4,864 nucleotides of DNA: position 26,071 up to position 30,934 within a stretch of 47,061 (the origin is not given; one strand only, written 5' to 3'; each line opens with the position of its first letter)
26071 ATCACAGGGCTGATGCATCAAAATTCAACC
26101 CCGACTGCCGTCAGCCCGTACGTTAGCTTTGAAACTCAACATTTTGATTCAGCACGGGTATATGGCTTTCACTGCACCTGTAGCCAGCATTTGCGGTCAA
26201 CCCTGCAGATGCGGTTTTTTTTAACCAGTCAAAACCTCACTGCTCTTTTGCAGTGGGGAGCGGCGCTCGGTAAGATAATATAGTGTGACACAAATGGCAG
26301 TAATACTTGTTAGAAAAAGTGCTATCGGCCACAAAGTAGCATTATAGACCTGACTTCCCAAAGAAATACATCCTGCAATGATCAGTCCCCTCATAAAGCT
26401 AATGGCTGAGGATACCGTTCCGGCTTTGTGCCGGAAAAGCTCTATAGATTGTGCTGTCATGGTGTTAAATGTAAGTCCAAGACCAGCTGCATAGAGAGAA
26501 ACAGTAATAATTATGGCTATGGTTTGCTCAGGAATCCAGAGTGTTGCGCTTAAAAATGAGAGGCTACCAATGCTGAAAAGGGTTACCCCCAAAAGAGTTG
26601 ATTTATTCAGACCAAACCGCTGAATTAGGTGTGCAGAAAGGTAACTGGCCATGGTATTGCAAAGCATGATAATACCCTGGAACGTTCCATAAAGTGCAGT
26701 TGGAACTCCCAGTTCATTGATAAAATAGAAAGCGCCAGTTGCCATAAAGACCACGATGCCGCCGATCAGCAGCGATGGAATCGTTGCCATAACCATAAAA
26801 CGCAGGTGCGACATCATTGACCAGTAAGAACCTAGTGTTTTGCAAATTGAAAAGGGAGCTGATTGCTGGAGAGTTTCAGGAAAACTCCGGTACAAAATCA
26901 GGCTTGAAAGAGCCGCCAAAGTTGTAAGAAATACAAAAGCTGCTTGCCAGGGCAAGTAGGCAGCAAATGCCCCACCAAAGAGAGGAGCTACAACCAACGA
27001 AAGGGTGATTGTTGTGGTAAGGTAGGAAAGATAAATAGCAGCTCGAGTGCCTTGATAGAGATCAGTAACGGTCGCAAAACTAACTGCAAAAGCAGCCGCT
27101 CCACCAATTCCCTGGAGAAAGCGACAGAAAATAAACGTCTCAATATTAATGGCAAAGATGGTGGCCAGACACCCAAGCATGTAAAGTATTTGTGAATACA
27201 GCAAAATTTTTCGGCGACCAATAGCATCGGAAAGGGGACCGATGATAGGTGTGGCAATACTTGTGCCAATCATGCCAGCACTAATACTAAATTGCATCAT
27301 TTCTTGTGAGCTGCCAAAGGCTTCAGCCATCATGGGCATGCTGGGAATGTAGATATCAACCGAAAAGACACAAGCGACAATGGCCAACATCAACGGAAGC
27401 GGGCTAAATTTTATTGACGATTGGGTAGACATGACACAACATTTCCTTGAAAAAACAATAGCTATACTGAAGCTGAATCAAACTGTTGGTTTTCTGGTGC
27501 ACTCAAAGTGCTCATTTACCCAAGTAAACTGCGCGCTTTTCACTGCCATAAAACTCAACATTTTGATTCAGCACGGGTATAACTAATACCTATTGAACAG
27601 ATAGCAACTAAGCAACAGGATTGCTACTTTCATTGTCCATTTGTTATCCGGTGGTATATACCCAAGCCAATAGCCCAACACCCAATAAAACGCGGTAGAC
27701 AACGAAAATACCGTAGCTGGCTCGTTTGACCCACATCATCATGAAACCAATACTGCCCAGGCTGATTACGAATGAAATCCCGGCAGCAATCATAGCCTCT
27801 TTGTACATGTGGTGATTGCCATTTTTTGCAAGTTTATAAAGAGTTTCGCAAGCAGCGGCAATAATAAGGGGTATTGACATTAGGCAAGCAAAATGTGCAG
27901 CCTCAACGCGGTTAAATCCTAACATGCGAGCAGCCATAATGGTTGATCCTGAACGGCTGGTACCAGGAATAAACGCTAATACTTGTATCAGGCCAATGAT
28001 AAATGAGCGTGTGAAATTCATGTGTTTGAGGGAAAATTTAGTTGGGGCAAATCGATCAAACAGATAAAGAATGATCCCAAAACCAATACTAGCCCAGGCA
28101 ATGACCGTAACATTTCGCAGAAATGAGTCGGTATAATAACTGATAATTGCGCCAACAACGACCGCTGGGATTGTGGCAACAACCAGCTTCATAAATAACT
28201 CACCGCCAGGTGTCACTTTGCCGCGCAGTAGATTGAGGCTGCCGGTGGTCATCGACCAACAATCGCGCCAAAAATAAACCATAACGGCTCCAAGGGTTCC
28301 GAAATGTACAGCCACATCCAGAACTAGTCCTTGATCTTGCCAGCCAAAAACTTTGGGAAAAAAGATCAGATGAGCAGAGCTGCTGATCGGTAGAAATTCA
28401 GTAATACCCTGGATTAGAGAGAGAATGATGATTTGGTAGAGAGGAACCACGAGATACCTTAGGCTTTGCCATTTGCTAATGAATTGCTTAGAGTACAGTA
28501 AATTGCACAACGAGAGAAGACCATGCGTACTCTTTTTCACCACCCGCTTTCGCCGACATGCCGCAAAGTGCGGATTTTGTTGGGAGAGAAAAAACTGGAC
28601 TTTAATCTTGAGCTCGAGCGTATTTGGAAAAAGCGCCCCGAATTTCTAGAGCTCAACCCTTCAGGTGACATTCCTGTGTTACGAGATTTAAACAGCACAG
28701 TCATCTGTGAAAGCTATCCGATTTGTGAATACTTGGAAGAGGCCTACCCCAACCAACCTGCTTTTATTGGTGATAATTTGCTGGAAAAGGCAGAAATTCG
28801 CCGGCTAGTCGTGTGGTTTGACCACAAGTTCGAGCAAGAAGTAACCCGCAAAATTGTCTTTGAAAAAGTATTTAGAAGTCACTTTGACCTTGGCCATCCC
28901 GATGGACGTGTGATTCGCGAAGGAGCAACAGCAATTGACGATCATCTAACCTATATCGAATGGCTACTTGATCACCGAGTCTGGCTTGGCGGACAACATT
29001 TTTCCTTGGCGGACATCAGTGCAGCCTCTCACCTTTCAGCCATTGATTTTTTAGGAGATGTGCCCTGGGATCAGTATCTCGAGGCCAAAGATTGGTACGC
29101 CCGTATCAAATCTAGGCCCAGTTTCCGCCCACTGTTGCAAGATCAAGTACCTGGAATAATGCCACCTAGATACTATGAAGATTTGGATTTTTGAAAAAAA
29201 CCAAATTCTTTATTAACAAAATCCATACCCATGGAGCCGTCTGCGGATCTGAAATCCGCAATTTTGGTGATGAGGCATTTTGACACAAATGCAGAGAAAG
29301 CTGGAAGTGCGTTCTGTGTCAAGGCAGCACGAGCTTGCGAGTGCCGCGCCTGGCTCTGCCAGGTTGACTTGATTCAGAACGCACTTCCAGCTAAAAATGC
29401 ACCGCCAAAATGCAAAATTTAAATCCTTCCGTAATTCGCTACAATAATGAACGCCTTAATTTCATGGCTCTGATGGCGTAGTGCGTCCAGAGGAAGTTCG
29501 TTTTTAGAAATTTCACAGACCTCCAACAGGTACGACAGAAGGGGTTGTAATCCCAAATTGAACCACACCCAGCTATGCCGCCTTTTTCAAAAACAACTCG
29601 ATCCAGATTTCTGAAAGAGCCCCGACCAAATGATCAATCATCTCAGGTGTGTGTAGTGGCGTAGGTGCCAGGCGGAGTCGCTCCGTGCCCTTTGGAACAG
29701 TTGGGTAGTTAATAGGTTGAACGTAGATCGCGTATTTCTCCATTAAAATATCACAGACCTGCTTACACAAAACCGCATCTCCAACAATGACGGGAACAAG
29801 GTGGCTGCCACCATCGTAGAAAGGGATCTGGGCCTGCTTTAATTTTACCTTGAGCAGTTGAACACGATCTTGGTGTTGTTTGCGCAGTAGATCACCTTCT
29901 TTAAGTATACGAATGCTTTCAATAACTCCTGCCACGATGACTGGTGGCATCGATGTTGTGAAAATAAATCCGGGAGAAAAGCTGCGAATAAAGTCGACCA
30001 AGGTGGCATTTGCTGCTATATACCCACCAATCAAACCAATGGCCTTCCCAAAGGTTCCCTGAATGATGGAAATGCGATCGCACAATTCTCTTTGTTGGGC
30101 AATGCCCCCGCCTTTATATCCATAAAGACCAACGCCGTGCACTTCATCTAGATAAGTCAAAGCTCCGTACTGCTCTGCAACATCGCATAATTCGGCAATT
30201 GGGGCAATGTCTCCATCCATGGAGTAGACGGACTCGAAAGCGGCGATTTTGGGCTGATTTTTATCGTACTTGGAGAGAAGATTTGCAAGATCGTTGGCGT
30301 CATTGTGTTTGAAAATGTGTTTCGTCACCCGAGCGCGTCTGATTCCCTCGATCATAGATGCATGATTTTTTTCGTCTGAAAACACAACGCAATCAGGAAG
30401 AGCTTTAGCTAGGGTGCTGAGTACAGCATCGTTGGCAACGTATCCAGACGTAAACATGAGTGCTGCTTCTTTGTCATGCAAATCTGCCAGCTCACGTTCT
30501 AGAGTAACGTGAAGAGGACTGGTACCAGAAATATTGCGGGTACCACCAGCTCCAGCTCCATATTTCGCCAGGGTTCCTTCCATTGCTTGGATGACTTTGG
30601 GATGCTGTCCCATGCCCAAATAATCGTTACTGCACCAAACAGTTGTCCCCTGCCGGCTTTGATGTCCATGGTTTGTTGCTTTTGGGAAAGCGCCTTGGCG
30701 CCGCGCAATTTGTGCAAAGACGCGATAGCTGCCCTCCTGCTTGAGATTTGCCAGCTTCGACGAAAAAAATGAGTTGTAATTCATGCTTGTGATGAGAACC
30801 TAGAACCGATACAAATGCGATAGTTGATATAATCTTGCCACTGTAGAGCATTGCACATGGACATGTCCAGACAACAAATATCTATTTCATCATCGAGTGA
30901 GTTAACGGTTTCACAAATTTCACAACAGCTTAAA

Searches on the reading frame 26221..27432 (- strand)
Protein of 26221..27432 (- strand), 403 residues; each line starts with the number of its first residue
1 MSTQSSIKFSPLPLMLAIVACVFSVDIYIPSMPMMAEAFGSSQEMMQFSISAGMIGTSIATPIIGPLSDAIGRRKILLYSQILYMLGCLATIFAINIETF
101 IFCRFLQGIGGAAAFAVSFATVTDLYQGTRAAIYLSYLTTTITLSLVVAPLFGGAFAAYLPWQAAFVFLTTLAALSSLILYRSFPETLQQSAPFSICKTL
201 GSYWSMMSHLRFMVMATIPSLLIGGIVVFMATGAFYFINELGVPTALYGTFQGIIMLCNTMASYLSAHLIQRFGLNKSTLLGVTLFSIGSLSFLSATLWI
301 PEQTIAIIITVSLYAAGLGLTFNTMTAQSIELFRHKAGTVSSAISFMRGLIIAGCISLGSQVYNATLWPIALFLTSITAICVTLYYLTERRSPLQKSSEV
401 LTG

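Call 62: search_protein_families(library=pfam, proteins=[window:26221-27432:-], max_evalue=0.001)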
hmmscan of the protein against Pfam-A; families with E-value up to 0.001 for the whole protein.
window:26221-27432:- (403 aa): 3 families
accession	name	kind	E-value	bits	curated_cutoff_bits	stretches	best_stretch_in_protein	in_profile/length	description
PF07690.21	MFS_1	-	1e-42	146.8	33.4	1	14-352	1-343/347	Major Facilitator Superfamily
PF00083.30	Sugar_tr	-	2e-09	37.3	22.3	1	42-187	44-194/452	Sugar (and other) transporter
PF13347.12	MFS_2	-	6.1e-07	28.8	27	1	40-125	256-342/427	MFS/sugar transport protein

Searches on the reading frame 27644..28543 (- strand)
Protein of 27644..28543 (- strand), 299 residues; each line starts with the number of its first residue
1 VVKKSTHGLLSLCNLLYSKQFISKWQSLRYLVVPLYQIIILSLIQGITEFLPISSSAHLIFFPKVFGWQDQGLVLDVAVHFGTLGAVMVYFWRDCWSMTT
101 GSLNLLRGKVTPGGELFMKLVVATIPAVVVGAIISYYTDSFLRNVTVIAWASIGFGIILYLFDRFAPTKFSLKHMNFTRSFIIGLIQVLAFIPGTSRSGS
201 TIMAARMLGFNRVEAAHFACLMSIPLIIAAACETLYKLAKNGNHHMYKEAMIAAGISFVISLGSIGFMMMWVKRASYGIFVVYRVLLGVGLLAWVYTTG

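Call 8: search_protein_families(library=pfam, proteins=[window:27644-28543:-], max_evalue=0.001)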
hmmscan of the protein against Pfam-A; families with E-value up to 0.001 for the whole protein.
window:27644-28543:- (299 aa): 1 family
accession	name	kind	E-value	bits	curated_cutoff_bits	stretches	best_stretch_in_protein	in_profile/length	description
PF02673.24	BacA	-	2.6e-70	237.5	33.4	1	39-289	2-256/257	Bacitracin resistance protein BacA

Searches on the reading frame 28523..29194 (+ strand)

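Call 8: search_protein_families(library=pfam, proteins=[window:28523-29194:+], max_evalue=0.001)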
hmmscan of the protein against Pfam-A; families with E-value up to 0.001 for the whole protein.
window:28523-29194:+ (223 aa): 5 families
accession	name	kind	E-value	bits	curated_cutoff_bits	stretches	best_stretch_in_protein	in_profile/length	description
PF13417.12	GST_N_3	-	4.6e-19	69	22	1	4-78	1-74/75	Glutathione S-transferase, N-terminal domain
PF13409.12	GST_N_2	-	5.2e-19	69.1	25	1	10-73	2-69/70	Glutathione S-transferase, N-terminal domain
PF02798.26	GST_N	-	7.1e-10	39.5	20.9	1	3-72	4-75/76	Glutathione S-transferase, N-terminal domain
PF13410.11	GST_C_2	-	4.3e-05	24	24.9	1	131-194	4-69/69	Glutathione S-transferase, C-terminal domain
PF00043.30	GST_C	-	0.0001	22.9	20.7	1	135-199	28-93/93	Glutathione S-transferase, C-terminal domain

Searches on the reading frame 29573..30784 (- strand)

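Call 8: search_protein_families(library=pfam, proteins=[window:29573-30784:-], max_evalue=0.001)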
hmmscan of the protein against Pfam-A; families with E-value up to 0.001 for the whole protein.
window:29573-30784:- (403 aa): 3 families
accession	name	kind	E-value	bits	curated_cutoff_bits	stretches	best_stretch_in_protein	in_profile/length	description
PF00155.27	Aminotran_1_2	-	2.6e-66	224.7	19.7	1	49-390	5-361/361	Aminotransferase class I and II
PF01053.26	Cys_Met_Meta_PP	-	2e-06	27.1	27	1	89-216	51-176/381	Cys/Met metabolism PLP-dependent enzyme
PF01212.27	Beta_elim_lyase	-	0.00031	20.6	27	1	87-204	29-159/288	Beta-eliminating lyase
